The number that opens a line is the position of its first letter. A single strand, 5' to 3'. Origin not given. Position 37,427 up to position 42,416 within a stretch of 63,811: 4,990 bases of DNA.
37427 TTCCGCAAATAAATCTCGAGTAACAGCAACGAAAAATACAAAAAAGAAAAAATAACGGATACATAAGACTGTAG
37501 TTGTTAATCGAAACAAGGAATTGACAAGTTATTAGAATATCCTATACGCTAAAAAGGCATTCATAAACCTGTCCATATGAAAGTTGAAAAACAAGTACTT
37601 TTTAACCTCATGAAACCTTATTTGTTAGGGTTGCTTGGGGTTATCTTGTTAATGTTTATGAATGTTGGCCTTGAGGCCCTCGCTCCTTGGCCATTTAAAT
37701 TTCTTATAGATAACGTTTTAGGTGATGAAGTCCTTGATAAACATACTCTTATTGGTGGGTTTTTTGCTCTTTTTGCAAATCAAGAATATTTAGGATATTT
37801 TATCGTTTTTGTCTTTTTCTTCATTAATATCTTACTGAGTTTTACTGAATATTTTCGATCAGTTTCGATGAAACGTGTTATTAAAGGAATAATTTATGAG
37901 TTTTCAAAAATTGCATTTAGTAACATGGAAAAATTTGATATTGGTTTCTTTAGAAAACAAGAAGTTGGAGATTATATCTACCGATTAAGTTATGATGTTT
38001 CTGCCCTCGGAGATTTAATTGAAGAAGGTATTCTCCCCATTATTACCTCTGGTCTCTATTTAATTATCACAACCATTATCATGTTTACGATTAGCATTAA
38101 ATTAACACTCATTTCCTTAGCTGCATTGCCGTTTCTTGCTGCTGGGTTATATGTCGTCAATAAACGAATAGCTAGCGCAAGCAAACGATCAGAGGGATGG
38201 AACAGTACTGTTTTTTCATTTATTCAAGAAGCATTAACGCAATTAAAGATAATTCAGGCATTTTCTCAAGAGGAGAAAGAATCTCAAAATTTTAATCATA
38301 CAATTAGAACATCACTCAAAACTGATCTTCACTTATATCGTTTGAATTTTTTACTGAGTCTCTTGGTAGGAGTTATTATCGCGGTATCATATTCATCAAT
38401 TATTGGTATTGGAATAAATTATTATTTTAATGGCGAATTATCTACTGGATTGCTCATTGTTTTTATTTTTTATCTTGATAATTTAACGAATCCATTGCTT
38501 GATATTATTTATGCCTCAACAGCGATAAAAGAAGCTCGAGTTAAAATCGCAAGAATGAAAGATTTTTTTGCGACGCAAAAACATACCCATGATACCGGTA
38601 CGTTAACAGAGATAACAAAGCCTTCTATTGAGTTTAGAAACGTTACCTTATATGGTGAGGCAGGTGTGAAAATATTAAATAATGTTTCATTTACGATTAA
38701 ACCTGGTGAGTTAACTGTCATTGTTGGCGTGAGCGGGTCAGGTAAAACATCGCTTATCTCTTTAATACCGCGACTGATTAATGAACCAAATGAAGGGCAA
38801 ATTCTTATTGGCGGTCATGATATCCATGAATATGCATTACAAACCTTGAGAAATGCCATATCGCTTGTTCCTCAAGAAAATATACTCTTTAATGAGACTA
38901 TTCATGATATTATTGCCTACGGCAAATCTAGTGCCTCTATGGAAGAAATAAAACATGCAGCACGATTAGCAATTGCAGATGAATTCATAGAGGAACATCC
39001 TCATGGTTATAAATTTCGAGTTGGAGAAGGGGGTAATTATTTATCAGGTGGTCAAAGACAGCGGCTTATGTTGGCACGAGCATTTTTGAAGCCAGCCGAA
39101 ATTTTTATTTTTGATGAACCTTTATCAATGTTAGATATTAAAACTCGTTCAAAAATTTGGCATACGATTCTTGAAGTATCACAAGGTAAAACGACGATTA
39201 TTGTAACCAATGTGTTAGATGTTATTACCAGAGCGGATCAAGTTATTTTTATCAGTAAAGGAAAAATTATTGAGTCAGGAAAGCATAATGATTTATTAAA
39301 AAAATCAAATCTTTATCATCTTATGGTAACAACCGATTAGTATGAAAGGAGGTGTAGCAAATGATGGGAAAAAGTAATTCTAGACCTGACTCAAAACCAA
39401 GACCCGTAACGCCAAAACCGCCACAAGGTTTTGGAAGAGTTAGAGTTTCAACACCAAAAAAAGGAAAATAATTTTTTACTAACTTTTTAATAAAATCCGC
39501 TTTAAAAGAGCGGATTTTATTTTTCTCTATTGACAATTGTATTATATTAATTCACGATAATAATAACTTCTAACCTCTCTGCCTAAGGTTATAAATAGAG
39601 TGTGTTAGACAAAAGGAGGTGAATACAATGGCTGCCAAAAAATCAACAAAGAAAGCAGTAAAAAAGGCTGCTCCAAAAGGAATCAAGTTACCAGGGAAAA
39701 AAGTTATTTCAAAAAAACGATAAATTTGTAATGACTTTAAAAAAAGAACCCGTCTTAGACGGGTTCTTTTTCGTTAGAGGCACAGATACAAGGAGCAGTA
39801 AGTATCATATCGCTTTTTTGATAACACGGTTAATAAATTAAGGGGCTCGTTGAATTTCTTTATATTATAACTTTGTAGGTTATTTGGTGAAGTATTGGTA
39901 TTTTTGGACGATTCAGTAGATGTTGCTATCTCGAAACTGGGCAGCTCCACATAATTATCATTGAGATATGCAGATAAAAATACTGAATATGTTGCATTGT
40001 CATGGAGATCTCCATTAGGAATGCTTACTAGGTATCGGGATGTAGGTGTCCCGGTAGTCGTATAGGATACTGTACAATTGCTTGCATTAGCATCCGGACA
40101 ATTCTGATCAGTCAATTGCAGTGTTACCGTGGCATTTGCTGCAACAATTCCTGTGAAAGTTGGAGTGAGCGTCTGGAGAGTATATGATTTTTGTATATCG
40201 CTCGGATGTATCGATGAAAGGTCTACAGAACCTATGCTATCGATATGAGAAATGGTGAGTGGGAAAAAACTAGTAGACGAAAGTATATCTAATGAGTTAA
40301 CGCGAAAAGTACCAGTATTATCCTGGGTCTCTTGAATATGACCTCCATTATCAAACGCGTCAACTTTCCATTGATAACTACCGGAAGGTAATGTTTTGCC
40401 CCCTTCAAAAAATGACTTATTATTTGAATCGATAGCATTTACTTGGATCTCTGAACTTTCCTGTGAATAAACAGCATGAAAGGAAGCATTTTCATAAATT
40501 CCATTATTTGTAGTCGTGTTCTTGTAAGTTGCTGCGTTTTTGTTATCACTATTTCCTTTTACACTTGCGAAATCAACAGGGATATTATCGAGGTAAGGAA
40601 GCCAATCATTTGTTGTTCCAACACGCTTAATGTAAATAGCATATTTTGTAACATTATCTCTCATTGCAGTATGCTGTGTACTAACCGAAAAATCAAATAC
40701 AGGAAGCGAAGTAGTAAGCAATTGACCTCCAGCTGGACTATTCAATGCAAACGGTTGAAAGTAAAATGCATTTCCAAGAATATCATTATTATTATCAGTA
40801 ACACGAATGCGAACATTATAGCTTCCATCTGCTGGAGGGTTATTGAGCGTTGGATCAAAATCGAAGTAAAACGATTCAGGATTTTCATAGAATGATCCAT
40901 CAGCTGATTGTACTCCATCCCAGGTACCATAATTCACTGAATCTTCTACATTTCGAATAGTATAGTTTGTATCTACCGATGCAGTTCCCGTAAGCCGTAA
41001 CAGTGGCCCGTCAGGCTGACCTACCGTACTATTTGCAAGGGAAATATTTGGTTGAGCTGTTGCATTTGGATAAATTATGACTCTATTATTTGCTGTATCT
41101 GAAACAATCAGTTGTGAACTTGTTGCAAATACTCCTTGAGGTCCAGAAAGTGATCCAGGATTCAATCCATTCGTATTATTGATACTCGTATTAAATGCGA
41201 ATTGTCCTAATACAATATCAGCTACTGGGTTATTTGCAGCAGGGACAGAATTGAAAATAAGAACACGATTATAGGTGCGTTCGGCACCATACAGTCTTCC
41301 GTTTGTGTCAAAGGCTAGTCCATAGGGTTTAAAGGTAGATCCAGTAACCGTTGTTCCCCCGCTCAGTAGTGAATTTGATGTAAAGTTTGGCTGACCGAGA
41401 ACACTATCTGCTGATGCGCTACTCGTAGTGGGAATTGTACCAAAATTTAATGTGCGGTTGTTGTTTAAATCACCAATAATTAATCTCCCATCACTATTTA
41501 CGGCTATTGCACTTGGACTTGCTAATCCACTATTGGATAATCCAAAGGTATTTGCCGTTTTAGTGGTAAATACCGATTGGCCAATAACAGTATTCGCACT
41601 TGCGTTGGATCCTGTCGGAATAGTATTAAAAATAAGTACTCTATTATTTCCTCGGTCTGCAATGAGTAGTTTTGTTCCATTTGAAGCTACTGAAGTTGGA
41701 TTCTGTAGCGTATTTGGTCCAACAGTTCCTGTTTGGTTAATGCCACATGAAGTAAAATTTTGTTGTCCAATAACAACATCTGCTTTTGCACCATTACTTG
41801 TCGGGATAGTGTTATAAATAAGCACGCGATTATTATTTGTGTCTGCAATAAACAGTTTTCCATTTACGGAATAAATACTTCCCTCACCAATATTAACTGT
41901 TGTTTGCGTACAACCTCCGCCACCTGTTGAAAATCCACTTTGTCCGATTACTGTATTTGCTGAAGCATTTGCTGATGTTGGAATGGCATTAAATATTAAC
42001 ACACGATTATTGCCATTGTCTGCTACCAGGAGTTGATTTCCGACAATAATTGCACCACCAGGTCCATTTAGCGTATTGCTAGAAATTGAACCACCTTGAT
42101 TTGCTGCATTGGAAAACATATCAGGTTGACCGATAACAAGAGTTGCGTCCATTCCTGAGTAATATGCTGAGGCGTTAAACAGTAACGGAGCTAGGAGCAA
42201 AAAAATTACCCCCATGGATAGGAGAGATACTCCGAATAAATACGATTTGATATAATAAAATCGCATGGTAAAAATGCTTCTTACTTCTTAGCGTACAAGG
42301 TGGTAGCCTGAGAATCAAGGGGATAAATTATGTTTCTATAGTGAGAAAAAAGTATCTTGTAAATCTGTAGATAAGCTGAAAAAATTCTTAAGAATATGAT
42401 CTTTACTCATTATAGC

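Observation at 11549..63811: Half of the window is GT-C-type membrane glycosyltransferase paralogs: 19 genes from at least four families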

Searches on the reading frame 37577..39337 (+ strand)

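Call 5: search_protein_families(library=pfam, proteins=[window:37577-39337:+], max_evalue=0.01)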
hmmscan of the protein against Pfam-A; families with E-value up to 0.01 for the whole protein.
window:37577-39337:+ (587 aa): 6 families
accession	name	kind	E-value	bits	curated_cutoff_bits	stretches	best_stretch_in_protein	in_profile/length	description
PF00664.28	ABC_membrane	-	3.5e-31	109.3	28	1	22-306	4-273/274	ABC transporter transmembrane region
PF00005.33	ABC_tran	-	1.9e-29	103.5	25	1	367-516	1-136/137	ABC transporter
PF02463.25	SMC_N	-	3e-08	33.8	40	1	405-561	107-213/220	RecF/RecN/SMC N terminal domain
PF13191.12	AAA_16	-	0.00059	20.8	32.6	1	378-428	25-73/167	AAA ATPase domain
PF13304.12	AAA_21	-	0.0032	18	27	0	379-397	1-19/304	AAA domain, putative AbiEii toxin, Type IV TA system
PF13175.12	AAA_15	-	0.0069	16.5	32.1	0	374-435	21-55/374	AAA ATPase domain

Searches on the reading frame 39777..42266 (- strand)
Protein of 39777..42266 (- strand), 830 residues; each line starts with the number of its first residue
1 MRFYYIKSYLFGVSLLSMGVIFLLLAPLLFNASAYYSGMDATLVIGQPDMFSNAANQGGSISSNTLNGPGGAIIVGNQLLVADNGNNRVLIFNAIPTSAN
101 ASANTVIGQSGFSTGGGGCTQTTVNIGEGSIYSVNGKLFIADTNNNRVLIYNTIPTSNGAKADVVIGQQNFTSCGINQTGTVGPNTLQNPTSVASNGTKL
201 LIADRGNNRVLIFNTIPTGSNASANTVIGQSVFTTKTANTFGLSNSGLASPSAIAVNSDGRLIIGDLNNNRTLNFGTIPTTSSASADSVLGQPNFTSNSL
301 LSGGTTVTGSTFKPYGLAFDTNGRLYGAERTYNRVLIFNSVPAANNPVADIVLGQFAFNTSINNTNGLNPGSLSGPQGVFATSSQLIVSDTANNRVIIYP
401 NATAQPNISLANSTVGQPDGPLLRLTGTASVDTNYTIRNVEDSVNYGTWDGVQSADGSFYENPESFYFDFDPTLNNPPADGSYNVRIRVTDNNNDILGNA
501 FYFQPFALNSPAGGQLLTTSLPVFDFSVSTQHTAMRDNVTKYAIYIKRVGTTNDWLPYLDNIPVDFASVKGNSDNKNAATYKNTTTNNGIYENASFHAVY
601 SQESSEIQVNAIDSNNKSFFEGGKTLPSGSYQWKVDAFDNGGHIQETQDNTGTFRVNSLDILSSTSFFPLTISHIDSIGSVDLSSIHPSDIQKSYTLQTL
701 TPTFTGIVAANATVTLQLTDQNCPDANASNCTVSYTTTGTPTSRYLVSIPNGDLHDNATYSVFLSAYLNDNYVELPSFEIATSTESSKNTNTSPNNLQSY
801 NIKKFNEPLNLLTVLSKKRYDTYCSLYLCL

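Call 5: search_protein_families(library=pfam, proteins=[window:39777-42266:-], max_evalue=0.01)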
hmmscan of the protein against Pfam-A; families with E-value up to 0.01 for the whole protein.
window:39777-42266:- (830 aa): 3 families
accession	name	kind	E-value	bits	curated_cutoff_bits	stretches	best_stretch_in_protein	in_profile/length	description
PF01436.27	NHL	-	2.5e-20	71.9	20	2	67-92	2-28/28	NHL repeat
PF25021.1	TEN_NHL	-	0.0012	18.3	27.1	0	246-271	327-352/357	Teneurin NHL domain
PF19077.6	Big_13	-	0.0086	17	27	0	573-649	17-95/102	Bacterial Ig-like domain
